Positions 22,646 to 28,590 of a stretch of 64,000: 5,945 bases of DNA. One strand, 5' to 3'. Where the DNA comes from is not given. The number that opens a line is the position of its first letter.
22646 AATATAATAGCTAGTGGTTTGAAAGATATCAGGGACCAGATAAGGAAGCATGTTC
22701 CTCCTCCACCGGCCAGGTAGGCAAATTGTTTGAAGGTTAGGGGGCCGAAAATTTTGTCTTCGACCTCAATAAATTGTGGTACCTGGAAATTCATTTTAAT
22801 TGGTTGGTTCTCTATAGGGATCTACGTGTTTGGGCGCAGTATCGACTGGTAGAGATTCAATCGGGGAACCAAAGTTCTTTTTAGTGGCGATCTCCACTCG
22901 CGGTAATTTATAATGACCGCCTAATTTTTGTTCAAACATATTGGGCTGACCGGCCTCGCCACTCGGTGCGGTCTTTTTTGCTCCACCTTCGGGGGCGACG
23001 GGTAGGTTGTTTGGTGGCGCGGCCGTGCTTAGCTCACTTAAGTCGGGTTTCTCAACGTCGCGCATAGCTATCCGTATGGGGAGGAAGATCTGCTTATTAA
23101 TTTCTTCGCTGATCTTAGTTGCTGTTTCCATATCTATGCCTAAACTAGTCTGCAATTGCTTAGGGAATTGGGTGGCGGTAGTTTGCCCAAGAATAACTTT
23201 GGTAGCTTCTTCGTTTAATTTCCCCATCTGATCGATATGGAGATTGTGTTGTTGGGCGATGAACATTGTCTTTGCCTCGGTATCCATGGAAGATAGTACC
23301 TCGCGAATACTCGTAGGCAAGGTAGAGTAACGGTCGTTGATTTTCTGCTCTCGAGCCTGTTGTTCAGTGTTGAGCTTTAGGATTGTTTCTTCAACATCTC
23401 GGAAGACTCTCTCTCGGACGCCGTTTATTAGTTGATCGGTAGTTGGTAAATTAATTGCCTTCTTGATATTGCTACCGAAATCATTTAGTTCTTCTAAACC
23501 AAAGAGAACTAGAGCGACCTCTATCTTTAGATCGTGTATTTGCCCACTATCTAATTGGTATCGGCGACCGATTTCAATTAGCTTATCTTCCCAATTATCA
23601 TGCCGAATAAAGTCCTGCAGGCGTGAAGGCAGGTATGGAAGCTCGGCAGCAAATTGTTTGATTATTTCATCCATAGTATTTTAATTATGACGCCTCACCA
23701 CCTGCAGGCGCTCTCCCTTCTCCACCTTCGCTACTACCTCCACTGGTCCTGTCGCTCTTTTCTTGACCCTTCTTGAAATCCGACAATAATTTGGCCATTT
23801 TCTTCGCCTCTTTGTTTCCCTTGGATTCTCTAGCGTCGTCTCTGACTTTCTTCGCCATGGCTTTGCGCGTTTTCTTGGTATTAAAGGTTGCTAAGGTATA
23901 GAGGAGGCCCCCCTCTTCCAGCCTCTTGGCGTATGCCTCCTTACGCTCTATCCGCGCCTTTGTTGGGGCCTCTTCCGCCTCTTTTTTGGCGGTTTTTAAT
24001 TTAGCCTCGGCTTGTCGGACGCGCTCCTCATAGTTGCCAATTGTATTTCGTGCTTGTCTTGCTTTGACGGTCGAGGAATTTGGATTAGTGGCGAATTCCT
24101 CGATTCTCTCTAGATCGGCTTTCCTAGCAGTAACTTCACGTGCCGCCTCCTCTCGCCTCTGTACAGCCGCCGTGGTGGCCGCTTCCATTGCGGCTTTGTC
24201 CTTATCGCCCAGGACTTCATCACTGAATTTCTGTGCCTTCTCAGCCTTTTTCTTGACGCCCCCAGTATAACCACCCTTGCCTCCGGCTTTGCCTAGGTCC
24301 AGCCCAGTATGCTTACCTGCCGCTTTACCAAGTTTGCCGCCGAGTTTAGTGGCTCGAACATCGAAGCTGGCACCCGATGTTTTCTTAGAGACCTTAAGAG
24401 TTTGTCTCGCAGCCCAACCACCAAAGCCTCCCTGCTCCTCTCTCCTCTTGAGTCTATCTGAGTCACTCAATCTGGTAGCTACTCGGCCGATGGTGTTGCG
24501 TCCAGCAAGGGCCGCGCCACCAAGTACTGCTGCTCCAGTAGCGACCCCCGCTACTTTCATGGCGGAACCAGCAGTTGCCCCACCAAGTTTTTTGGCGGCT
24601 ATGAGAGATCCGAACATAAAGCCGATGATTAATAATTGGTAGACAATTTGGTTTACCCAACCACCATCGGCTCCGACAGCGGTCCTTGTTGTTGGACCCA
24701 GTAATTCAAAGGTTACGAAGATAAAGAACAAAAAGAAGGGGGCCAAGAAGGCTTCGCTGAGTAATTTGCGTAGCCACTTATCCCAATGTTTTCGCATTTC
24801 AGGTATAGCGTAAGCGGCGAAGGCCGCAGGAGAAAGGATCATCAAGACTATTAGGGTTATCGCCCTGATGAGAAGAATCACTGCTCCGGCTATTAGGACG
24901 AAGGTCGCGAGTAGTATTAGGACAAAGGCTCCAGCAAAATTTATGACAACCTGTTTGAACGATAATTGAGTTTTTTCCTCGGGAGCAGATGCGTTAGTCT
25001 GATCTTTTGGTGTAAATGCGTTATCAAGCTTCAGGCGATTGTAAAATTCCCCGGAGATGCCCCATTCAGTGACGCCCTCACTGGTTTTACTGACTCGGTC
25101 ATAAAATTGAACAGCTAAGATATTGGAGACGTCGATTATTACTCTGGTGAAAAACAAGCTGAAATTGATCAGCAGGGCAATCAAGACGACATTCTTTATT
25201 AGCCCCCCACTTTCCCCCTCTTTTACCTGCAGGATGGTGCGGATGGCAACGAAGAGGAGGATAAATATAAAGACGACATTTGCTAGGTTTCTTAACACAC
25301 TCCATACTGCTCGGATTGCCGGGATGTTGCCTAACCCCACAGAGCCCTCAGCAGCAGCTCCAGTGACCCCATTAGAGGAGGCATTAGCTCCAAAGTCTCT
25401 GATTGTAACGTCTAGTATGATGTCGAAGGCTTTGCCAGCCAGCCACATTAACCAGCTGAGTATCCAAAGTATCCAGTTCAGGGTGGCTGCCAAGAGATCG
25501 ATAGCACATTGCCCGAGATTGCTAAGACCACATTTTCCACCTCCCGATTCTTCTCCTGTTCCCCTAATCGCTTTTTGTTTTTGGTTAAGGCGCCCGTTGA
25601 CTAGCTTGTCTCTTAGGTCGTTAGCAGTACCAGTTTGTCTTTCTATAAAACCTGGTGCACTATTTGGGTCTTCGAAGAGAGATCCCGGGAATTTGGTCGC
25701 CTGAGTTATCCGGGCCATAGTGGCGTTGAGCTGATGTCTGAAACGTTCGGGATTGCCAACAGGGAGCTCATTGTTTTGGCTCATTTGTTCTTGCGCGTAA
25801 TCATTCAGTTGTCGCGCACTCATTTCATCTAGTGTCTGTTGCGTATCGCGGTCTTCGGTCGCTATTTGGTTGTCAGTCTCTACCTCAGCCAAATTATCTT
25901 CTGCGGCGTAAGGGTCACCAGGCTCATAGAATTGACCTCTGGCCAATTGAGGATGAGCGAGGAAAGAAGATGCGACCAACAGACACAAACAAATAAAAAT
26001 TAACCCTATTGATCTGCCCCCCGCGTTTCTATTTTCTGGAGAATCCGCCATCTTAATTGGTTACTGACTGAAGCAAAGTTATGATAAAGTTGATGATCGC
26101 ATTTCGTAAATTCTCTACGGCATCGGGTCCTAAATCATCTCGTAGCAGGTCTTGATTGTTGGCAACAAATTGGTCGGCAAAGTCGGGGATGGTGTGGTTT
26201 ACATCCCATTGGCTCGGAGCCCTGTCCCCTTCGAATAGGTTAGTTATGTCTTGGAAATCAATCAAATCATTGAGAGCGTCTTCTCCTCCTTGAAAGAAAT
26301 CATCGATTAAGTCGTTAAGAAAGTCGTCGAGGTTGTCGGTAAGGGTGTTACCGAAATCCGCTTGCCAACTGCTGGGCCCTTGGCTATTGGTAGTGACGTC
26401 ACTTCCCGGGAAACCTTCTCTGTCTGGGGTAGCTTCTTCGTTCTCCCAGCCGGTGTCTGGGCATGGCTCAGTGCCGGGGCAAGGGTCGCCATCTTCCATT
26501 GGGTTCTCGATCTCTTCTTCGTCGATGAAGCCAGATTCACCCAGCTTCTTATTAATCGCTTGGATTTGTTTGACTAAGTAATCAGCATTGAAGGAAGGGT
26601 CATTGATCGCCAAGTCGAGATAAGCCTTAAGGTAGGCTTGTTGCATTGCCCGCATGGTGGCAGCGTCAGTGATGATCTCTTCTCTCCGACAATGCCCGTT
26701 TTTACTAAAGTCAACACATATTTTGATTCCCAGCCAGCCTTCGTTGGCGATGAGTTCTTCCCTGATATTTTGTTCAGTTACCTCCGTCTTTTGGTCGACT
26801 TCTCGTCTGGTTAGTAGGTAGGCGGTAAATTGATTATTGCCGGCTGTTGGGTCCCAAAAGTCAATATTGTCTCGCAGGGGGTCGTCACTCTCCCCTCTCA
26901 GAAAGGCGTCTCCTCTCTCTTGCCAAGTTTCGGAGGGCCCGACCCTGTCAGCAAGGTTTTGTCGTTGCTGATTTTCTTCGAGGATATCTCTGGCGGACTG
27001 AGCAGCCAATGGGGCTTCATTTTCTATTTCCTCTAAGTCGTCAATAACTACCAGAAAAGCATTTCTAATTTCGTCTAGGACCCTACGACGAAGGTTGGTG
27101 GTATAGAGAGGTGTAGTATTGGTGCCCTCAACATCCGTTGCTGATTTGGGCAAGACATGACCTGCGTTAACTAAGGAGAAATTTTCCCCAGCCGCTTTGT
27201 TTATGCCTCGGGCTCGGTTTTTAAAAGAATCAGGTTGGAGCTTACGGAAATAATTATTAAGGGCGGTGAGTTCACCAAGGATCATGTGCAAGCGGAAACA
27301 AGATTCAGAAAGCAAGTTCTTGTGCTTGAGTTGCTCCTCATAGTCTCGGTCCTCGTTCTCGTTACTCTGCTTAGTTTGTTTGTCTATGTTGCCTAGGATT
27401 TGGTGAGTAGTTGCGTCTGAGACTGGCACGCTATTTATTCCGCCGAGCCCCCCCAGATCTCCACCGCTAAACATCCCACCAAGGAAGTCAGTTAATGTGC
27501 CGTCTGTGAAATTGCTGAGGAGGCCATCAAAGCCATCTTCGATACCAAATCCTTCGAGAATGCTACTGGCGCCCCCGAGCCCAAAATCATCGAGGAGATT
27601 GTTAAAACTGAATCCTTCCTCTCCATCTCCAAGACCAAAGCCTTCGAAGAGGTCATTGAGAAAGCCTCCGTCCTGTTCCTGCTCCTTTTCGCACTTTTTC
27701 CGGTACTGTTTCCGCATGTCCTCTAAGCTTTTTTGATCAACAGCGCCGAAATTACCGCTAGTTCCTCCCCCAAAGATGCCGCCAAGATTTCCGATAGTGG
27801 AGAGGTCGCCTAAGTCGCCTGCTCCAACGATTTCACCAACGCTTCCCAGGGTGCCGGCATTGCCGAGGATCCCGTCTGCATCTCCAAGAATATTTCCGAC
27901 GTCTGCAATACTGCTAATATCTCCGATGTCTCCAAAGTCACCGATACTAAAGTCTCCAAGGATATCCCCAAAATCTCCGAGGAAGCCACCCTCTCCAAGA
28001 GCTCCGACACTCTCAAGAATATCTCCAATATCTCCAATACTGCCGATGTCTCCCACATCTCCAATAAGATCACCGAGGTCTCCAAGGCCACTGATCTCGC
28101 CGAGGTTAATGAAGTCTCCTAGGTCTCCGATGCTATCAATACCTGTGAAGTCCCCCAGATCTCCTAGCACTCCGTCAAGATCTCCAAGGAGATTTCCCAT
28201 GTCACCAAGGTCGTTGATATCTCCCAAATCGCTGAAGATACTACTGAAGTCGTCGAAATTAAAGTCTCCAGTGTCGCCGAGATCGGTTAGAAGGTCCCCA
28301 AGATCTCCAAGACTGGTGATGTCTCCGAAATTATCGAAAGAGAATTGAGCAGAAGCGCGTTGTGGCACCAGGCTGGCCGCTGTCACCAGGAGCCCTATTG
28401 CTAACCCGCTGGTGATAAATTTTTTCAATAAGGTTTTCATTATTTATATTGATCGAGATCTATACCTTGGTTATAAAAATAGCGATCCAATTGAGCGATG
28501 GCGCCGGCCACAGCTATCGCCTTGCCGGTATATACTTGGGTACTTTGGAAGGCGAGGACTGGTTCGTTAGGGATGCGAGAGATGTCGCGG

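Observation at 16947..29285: A 12-kb minus-strand locus combining type IV secretion-like core parts with novel secreted repeat proteins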

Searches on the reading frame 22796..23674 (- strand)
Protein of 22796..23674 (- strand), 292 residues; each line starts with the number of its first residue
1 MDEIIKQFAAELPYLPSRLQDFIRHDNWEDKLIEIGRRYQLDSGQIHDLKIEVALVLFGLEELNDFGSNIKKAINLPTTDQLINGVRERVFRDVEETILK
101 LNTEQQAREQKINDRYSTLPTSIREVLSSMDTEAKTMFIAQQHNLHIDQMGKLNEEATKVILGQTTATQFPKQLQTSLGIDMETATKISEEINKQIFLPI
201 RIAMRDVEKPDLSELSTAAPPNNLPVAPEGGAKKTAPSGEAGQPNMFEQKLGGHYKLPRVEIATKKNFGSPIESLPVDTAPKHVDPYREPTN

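Call 5: search_protein_families(library=pfam, proteins=[window:22796-23674:-], max_evalue=1)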
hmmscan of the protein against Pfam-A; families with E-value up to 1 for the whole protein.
window:22796-23674:- (292 aa): 0 families

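Call 6: search_protein_families(library=ncbifam, proteins=[window:22796-23674:-], max_evalue=1)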
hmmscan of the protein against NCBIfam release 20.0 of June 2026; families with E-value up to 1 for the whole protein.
window:22796-23674:- (292 aa): 2 families
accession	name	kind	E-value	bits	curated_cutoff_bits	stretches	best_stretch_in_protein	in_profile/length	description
NF011044.0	PRK14474.1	equivalog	0.024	14.1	339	1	80-188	127-231/258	F0F1 ATP synthase subunit B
NF008584.2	PRK11546.1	equivalog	0.12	12.6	200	1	99-143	42-86/145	zinc resistance sensor/chaperone ZraP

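Call 45: search_solved_structures(query=A4, max_evalue=5)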
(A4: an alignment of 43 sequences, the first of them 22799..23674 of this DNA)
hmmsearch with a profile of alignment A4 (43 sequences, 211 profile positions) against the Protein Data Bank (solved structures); distinct sequences matched with E-value up to 5: 4.
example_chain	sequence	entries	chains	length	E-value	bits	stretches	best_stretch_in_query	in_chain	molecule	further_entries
8g2z_2C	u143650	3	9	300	0.41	14.3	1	60-111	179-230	RIB35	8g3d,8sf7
2x5q_A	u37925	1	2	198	0.69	13.5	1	68-108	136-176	SSO1986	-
7ezi_A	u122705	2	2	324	1.6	12.3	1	47-99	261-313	L-galactose dehydrogenase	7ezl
4m0m_A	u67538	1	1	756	3.9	11.1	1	4-110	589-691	Putative uncharacterized protein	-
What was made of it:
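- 22796..23674 (-): g8 (292 aa), a predicted cytoplasmic protein. It has two copies of a ~90-aa helical domain, a Pro-rich variable linker, and a near-invariant C-terminal DPYRE motif. No Pfam or PDB match (calls 5, 45).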

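Call 103: find_homologous_proteins(query=A4, max_evalue=0.001)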
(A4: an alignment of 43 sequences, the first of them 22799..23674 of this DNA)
Query A4 (43 sequences) (292 aa, profile of the alignment): 30 proteins with E <= 0.001 among 8000 candidates.
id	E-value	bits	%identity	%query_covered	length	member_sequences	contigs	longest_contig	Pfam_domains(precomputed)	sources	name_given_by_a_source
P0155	2.3e-67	246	28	39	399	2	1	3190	-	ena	-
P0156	5.9e-60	221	100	100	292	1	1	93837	-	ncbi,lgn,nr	ncbi:MAG: hypothetical protein U9M92_01520 [Patescibacteria group bacterium]|nr:hypothetical protein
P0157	1.1e-56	211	31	35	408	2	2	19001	-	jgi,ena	-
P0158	1.7e-56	210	34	100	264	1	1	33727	-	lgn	-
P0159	7.8e-42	162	28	61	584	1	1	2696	-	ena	-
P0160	9.0e-42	162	32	34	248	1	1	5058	-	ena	-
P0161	1.0e-40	158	29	38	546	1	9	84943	-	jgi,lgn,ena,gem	-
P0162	4.4e-39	153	35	33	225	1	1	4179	-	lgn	-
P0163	8.1e-39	152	27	34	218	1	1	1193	-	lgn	-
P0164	8.7e-38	149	38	33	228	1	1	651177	-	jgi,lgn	jgi:hypothetical protein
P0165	1.6e-37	148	36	32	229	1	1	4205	-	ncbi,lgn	-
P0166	2.3e-36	144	32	34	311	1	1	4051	-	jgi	-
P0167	2.8e-36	144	32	62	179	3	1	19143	-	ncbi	-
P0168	1.4e-35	142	34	34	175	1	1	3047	-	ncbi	-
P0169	2.2e-35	141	36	32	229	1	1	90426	-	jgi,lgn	jgi:hypothetical protein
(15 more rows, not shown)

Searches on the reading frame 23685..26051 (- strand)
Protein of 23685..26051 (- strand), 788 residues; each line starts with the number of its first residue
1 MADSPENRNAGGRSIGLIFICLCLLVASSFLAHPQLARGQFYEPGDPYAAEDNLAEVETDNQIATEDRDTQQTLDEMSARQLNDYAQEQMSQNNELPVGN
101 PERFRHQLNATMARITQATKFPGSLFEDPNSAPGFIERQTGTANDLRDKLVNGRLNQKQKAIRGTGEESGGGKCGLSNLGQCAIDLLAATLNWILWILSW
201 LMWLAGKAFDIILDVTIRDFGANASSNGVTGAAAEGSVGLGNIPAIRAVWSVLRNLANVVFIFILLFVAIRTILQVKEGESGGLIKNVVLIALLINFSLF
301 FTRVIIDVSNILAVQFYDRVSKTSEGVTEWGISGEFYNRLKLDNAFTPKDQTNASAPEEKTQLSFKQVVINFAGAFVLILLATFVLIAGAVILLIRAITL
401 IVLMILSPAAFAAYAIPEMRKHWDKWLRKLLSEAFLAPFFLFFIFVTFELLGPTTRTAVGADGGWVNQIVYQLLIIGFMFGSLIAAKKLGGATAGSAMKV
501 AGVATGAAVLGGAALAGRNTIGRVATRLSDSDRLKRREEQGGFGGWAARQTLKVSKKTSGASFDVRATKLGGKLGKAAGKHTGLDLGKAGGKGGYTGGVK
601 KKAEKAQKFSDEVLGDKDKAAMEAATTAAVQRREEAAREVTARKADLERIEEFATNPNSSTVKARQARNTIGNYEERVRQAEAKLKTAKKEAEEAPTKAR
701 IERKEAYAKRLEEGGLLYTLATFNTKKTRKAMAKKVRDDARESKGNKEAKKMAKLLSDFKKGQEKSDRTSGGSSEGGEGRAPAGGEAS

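Call 5: search_protein_families(library=pfam, proteins=[window:23685-26051:-], max_evalue=1)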
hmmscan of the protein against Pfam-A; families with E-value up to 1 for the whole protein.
window:23685-26051:- (788 aa): 0 families

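Call 6: search_protein_families(library=ncbifam, proteins=[window:23685-26051:-], max_evalue=1)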
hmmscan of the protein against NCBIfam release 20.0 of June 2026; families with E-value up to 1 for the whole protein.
window:23685-26051:- (788 aa): 2 families
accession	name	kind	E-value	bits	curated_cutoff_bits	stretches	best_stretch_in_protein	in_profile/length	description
NF046089.1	CD3337_EF1877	subfamily_domain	5.2e-05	22.2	120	1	364-480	298-413/450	CD3337/EF1877 family mobilome membrane protein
TIGR03782.1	Bac_Flav_CT_J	equivalog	0.0013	17.8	289.95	1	333-432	127-223/323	conjugative transposon protein TraJ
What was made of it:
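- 23685..26051 (-): g9, an extended VirB6-like polytopic membrane protein (788 aa). It has an N-terminal hydrophobic segment, about six further TM-like segments (aa 183-484), and a ~300-aa Lys/Ala/Gly/Glu-rich tail. Weak hits to CD3337/EF1877 mobilome membrane protein (5.2e-5) and TraJ (1.3e-3), both below cut-off (call 6).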

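Call 56: search_protein_families(library=pfam, alignment_id=A7, max_evalue=0.1)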
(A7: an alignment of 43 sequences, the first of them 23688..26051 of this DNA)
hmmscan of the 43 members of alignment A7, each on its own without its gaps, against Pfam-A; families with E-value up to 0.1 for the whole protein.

A. member 1, window:23688-26051:- (788 aa): 0 families

B. families by the number of members that match (of 43 scanned): 17 families
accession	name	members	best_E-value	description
PF04610.19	TrbL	8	6e-05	TrbL/VirB6 plasmid conjugal transfer protein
PF24287.1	DUF7475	2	0.0031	Family of unknown function (DUF7475)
PF01595.25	CNNM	1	0.00049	Cyclin M transmembrane N-terminal domain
PF07956.16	DUF1690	1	0.005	Protein of Unknown function (DUF1690)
PF15841.10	TMEM239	1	0.0098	Transmembrane protein 239 family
PF11419.13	DUF3194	1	0.014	Protein of unknown function (DUF3194)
PF14491.11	DUF4435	1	0.024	Protein of unknown function (DUF4435)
PF09787.14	Golgin_A5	1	0.029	Golgin subfamily A member 5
PF07111.17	HCR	1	0.037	Alpha helical coiled-coil rod protein (HCR)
PF06791.18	TMP_2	1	0.038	Prophage tail length tape measure protein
PF15846.10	DUF4720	1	0.045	Domain of unknown function (DUF4720)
PF01616.22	Orbi_NS3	1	0.047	Orbivirus NS3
PF20270.3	CATRA-C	1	0.049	CASPASE and TPR Repeat-Associated C-terminal domain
PF04102.17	SlyX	1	0.051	SlyX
PF04822.18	Takusan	1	0.063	Takusan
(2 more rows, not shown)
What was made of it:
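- On Patescibacteria-clade type IV secretion system (derived from the FATA mating-pair-formation class): PF04610 is hit by 8 of 43 orthologues (call 56).
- The VirB6 signal is weak but recurrent (calls 6, 56).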

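Call 57: search_solved_structures(query=A7, max_evalue=5)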
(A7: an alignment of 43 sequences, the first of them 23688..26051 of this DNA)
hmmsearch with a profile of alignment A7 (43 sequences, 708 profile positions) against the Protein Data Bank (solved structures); distinct sequences matched with E-value up to 5: 49.
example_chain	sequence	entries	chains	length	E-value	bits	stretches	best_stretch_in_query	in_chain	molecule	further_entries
3iyk_A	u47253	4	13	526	0.01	18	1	401-665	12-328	VP5 | Outer capsid protein VP5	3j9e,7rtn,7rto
8tzk_E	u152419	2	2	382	0.21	13.8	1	479-663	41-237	Peptidase M23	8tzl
9hd7_U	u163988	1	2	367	0.23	13.6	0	382-456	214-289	Chloroplast PsbY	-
8u1a_A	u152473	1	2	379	0.4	12.8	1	519-687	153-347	Designed Near Infrared Fluorescent Protein MC7BP34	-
5zlu_EE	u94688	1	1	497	0.42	12.7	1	475-560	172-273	Macrolide efflux protein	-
8dbs_X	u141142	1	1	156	0.43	12.7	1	539-655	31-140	ATP synthase subunit b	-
6yw5_DD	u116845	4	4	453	0.44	12.7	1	495-663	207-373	Mito ribosomal protein S4 | S4 RNA-binding domain-containing protein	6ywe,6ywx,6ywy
6oqr_X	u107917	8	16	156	0.51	12.4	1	539-655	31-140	ATP synthase subunit b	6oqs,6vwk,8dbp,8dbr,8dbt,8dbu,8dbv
8pmp_D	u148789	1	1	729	0.62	12.2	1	489-614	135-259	Serrate RNA effector molecule homolog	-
6oqt_X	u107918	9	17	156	0.88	11.7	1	539-655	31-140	ATP synthase subunit b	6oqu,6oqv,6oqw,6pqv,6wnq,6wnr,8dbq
8dbw_X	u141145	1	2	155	0.92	11.6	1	539-652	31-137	ATP synthase subunit b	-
6n2y_b2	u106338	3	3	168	0.93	11.6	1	481-596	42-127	ATP synthase subunit b | Bacillus PS3 ATP synthase subunit b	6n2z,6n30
1yrg_A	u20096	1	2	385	0.98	11.5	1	614-694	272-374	GTPASE-ACTIVATING PROTEIN RNA1_SCHPO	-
1k5d_C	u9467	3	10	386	0.99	11.5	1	614-694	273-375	Ran GTPase activating protein 1 | RAN GTPASE-ACTIVATING PROTEIN 1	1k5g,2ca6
9wjr_Z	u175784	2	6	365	1.2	11.2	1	358-487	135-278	PTS mannose transporter subunit IID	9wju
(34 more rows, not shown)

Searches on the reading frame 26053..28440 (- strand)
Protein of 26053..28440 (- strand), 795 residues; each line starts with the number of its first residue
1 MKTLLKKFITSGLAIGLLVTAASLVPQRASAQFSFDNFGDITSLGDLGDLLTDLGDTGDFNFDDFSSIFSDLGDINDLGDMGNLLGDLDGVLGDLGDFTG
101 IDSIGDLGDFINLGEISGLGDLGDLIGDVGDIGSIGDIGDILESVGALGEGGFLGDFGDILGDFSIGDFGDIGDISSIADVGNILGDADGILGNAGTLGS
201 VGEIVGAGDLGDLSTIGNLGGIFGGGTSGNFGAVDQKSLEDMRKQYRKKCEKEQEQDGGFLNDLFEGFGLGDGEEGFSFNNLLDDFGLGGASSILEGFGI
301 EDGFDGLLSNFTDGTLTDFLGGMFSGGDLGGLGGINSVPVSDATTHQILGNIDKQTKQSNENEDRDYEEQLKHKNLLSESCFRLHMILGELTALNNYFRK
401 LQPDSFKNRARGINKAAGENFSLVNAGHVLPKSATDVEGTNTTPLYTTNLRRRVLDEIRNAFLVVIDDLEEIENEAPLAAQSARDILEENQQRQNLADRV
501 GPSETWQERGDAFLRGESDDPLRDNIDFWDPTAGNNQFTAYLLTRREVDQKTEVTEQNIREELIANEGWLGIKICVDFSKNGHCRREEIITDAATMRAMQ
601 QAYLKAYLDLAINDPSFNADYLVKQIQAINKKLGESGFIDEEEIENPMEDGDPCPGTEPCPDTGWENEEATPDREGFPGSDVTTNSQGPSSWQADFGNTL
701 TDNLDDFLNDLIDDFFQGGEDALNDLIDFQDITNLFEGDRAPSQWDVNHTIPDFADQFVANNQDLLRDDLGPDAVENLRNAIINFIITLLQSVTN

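Call 5: search_protein_families(library=pfam, proteins=[window:26053-28440:-], max_evalue=1)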
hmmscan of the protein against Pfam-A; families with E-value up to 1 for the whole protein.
window:26053-28440:- (795 aa): 0 families

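Call 6: search_protein_families(library=ncbifam, proteins=[window:26053-28440:-], max_evalue=1)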
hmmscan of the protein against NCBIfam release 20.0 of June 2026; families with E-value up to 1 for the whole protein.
window:26053-28440:- (795 aa): 0 families

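Call 25: search_solved_structures(query=window:26053-28440:-, max_evalue=1)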
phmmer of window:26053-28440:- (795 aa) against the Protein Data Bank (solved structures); distinct sequences matched with E-value up to 1: 1.
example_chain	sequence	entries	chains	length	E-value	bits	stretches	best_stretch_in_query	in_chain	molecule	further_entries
4hwd_D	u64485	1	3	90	0.64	11.3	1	611-649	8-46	BAG family molecular chaperone regulator 2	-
